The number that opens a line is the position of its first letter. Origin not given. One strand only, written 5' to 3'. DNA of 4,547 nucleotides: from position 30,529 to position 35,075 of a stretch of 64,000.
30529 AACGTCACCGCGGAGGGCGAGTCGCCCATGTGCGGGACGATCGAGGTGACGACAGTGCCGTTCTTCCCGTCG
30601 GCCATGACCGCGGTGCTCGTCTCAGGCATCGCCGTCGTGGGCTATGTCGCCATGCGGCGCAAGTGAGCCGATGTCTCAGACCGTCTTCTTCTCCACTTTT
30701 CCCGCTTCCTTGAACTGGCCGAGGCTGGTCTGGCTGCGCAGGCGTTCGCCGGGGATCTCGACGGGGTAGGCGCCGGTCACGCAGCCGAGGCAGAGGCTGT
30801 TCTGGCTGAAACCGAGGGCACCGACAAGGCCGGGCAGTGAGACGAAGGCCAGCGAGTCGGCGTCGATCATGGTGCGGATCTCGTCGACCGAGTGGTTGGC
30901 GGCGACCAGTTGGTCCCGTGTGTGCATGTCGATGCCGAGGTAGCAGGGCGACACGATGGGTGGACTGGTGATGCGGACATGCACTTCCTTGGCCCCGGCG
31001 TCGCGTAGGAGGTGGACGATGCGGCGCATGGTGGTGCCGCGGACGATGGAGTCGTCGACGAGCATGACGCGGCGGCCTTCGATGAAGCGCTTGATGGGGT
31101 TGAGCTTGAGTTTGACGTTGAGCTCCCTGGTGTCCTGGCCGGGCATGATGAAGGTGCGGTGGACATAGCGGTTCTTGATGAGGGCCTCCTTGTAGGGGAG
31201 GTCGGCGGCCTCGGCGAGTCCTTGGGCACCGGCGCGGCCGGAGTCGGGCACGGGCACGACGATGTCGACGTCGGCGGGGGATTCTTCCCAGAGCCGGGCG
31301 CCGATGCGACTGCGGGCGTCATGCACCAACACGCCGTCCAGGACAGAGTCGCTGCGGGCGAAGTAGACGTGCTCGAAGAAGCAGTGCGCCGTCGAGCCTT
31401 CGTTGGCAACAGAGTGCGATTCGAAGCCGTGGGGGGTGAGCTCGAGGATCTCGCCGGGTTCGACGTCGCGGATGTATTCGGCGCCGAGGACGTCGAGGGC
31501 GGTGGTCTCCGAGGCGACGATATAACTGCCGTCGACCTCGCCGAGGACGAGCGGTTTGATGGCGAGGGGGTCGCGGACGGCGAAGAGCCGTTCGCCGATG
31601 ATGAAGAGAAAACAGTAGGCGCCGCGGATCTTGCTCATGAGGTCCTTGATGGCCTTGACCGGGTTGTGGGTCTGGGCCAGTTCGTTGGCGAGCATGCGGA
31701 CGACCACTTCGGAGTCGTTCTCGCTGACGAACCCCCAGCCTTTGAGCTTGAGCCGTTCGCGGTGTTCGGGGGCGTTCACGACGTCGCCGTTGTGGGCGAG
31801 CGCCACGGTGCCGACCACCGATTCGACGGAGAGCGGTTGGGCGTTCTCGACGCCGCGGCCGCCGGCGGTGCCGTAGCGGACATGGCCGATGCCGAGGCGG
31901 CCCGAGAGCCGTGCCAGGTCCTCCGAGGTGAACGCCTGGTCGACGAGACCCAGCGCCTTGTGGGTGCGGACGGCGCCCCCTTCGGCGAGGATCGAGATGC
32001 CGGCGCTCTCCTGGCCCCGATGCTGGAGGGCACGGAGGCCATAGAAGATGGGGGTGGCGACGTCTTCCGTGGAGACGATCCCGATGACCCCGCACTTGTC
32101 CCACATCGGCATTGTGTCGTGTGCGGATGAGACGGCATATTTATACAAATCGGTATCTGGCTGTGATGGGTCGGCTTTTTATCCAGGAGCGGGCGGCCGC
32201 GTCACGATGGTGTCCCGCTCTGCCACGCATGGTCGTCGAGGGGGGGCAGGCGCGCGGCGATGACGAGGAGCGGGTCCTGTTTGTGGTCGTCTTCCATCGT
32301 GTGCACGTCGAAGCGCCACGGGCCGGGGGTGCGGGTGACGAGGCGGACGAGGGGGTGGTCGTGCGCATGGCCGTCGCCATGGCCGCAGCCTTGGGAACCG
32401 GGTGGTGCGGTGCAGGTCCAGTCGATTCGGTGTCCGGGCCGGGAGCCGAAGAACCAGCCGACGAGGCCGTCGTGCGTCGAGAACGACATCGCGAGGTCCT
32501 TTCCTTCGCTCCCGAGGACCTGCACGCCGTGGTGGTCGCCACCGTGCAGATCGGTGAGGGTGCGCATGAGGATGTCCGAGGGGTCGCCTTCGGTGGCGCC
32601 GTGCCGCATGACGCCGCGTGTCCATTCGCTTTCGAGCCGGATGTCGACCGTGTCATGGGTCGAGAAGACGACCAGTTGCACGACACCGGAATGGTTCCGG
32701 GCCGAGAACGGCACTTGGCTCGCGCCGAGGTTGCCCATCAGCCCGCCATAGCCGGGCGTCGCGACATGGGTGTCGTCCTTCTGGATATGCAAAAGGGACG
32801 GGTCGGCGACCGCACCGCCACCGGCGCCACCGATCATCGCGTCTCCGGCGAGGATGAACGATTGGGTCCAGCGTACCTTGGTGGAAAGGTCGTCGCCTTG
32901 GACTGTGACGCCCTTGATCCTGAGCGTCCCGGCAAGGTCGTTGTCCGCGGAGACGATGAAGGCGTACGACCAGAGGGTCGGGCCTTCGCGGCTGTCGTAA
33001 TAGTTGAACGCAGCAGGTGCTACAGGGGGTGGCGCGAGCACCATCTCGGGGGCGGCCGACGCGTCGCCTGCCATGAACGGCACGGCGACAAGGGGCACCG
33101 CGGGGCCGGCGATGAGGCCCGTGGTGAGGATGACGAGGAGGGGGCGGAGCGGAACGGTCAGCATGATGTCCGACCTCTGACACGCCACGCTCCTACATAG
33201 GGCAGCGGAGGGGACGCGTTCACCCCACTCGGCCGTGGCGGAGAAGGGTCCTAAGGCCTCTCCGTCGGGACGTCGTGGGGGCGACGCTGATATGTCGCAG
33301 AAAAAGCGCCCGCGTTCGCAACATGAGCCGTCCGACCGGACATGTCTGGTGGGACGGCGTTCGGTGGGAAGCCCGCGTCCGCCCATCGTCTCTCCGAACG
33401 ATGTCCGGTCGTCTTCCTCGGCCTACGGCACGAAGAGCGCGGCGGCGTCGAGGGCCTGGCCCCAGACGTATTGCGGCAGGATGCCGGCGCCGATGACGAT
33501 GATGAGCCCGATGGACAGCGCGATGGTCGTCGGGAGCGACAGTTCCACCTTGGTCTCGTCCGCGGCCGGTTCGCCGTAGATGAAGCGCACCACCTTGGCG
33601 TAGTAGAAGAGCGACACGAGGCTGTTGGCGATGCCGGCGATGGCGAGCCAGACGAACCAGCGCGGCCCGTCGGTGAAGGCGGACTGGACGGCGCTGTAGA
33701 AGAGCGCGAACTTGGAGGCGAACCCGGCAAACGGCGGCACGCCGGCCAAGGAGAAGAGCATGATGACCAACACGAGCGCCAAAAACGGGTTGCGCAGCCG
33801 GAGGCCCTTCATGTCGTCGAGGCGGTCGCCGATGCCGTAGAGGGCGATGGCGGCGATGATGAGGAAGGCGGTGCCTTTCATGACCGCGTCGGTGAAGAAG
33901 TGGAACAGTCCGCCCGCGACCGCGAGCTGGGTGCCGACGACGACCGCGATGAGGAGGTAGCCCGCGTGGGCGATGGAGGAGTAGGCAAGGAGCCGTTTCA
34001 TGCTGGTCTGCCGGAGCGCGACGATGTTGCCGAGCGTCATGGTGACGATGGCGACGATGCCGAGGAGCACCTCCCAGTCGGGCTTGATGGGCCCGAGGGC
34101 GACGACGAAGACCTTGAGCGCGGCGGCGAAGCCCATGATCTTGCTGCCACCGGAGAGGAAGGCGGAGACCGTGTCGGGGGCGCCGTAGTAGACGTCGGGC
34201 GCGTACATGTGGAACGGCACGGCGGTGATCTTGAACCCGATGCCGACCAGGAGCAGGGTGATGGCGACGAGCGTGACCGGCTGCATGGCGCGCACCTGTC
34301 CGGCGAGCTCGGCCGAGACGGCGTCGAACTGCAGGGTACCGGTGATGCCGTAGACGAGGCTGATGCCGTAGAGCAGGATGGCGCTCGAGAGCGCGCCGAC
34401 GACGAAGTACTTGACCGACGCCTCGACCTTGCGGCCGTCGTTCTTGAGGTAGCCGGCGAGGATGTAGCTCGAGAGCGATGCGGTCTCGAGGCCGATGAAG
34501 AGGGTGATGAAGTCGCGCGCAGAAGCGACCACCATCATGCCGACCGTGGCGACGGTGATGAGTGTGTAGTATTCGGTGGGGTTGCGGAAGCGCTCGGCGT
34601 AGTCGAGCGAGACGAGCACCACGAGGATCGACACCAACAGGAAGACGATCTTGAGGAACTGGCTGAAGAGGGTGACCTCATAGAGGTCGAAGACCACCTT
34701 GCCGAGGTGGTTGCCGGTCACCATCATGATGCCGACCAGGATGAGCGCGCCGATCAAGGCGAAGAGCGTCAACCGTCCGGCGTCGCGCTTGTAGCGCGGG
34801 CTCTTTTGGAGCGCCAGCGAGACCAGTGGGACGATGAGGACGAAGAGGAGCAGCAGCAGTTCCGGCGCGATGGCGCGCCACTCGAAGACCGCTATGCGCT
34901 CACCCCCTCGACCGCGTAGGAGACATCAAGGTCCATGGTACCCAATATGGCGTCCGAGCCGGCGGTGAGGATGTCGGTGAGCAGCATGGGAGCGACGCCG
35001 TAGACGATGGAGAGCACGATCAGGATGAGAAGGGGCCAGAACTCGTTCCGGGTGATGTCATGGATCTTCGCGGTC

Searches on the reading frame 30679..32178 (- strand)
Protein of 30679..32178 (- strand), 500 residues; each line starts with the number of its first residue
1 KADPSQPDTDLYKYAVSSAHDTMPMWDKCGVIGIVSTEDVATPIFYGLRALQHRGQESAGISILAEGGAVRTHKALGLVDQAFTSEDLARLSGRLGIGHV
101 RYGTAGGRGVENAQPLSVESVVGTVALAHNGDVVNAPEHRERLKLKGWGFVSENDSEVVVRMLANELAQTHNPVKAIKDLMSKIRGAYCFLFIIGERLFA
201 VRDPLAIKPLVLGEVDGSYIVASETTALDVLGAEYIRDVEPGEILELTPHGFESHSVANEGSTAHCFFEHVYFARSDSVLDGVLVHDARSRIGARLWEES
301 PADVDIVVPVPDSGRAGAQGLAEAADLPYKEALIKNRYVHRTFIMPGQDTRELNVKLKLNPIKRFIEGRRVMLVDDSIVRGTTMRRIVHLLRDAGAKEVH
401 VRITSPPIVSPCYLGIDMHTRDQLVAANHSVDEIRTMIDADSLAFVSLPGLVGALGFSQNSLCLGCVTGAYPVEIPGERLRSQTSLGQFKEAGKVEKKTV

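Call 51: search_protein_families(library=ncbifam, proteins=[window:30679-32178:-], max_evalue=1e-8)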
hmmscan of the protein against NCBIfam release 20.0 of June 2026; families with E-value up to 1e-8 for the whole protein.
window:30679-32178:- (500 aa): 6 families
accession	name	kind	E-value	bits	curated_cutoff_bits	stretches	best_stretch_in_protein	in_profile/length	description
TIGR01134.1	purF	equivalog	9.1e-153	509.7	350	1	29-472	1-432/432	amidophosphoribosyltransferase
NF001484.0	PRK00331.1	subfamily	5.5e-37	127.4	381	1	29-260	2-229/601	isomerizing glutamine--fructose-6-phosphate transaminase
TIGR01135.1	glmS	equivalog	7.9e-35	120.4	418.05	1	29-255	1-223/607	glutamine--fructose-6-phosphate transaminase (isomerizing)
TIGR01536.1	asn_synth_AEB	equivalog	5.7e-19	68.5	267.1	1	29-231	1-169/517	asparagine synthase (glutamine-hydrolyzing)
NF006949.0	PRK09431.1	equivalog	4.2e-11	42.1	499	1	113-248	60-184/554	asparagine synthase B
TIGR03108.1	eps_aminotran_1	hypoth_equivalog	6.7e-10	38.3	816.9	1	111-246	58-183/628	XrtA/PEP-CTERM system amidotransferase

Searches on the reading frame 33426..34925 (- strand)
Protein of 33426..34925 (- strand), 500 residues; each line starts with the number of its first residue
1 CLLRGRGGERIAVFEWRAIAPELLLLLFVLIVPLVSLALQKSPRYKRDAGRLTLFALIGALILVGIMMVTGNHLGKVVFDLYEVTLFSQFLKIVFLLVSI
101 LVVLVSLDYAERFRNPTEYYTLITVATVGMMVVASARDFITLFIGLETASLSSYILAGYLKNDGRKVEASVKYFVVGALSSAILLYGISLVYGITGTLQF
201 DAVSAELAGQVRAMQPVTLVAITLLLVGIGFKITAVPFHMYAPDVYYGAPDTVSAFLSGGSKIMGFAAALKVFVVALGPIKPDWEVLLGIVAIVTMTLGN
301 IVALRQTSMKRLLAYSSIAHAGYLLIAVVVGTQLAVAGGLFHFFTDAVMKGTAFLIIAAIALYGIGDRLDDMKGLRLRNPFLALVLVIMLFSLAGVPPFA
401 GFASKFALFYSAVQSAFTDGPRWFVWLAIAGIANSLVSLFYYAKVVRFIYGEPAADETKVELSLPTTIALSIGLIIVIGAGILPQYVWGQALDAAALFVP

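Call 44: search_protein_families(library=ncbifam, proteins=[window:33426-34925:-], max_evalue=0.00001)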
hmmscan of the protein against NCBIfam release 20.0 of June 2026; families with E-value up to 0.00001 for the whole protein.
window:33426-34925:- (500 aa): 72 families (the best 25 are shown)
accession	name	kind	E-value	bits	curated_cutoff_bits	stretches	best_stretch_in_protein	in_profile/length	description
TIGR01770.1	NDH_I_N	subfamily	6.5e-116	388.1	332.6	1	17-488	2-472/472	NADH-quinone oxidoreductase subunit NuoN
NF004442.0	PRK05777.1-5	equivalog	1.9e-106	356.9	523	1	14-494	6-477/483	NADH-quinone oxidoreductase subunit NuoN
NF004440.0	PRK05777.1-3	equivalog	3.3e-103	346.1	519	1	18-497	10-475/477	NADH-quinone oxidoreductase subunit NuoN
NF002701.0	PRK02504.1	equivalog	3e-97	326.2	569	1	17-453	13-438/513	NAD(P)H-quinone oxidoreductase subunit N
NF004441.0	PRK05777.1-4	equivalog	8.4e-93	311.7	477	1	114-495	142-520/524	NADH-quinone oxidoreductase subunit NuoN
NF004446.0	PRK05777.2-4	equivalog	4.1e-87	293.4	590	1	13-484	8-484/502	NADH-quinone oxidoreductase subunit NuoN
NF004445.0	PRK05777.2-3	equivalog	1.8e-79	267.9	408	1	24-482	11-462/475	NADH-quinone oxidoreductase subunit NuoN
NF004443.0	PRK05777.2-1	equivalog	1.4e-74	252.1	626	1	14-485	9-482/506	NADH-quinone oxidoreductase subunit NuoN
NF004439.0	PRK05777.1-1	equivalog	4.9e-70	236.8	531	1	22-485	7-472/485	NADH-quinone oxidoreductase subunit NuoN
NF004444.0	PRK05777.2-2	equivalog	9.9e-69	232.7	496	1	17-482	15-478/496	NADH-quinone oxidoreductase subunit NuoN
NF006419.0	PRK08668.1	equivalog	2.8e-61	208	617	1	28-488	10-471/613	NADH dehydrogenase subunit M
NF004447.0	PRK05777.2-5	equivalog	4.2e-61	207.4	547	1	59-463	36-435/458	NADH-quinone oxidoreductase subunit NuoN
NF006240.0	PRK08376.1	subfamily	4.9e-60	203.9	662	1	81-495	85-503/521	putative monovalent cation/H+ antiporter subunit D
NF006241.0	PRK08377.1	equivalog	6.9e-55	187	645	1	66-489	59-468/494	NADH dehydrogenase subunit N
NF009306.0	PRK12663.1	equivalog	2.1e-46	158.7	542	1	83-497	74-480/498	Na+/H+ antiporter subunit D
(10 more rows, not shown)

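Call 45: find_homologous_proteins(query=window:33426-34895:-, max_evalue=1e-60)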
Query window:33426-34895:- (490 aa): 5583 proteins with E <= 1e-60 among 8000 candidates; the best 120 are listed.
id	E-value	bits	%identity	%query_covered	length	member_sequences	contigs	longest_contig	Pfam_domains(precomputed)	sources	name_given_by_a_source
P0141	4.9e-274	927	100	92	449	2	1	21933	PF00361.26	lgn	-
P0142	1.7e-197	675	66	97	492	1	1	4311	PF00361.26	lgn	-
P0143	8.2e-185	633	63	100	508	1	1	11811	PF00361.26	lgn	-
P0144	2.2e-180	619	61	99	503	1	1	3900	PF00361.26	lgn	-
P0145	1.0e-178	613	59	100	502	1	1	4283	PF00361.26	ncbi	-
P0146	6.6e-177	607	60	99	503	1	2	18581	PF00361.26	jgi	jgi:proton-translocating NADH-quinone oxidoreductase chain N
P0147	6.8e-174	597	56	100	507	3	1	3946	PF00361.26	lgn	-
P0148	1.9e-168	579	59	100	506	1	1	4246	PF00361.26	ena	-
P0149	9.0e-168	577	57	100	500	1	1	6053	PF00361.26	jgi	jgi:proton-translocating NADH-quinone oxidoreductase chain N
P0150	1.6e-167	576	59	99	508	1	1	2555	PF00361.26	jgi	jgi:proton-translocating NADH-quinone oxidoreductase chain N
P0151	2.9e-149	516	54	99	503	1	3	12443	PF00361.26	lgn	-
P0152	4.2e-148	512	54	99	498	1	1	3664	PF00361.26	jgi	-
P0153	4.8e-127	443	47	99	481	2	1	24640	PF00361.26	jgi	-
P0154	1.4e-125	438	53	84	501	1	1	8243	PF00361.26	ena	-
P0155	2.4e-125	437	48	97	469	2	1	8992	PF00361.26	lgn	-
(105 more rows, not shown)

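Call 47: list_cluster_members(proteins=[P0141])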
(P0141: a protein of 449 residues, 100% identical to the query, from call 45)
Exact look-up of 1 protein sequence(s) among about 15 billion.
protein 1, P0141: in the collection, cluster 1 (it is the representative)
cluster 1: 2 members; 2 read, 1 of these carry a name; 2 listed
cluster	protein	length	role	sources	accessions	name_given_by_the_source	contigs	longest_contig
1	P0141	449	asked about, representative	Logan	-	-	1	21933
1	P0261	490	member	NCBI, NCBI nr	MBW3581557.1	MAG: NADH-quinone oxidoreductase subunit N [Euryarchaeota archaeon] | NADH-quinone oxidoreductase subunit N [Euryarchaeota archaeon]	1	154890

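Call 48: find_encoding_contigs(protein=P0142, flank=1500, max_places=3)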
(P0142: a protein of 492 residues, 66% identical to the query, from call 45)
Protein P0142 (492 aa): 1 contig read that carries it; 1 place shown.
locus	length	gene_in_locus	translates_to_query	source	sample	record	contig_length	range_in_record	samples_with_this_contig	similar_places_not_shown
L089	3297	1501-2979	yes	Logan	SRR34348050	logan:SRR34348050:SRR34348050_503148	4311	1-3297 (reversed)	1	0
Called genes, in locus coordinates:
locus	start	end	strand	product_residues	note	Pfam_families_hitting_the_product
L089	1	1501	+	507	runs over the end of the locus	PF00361:Proton_antipo_M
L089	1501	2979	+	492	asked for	PF00361:Proton_antipo_M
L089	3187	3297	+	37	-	?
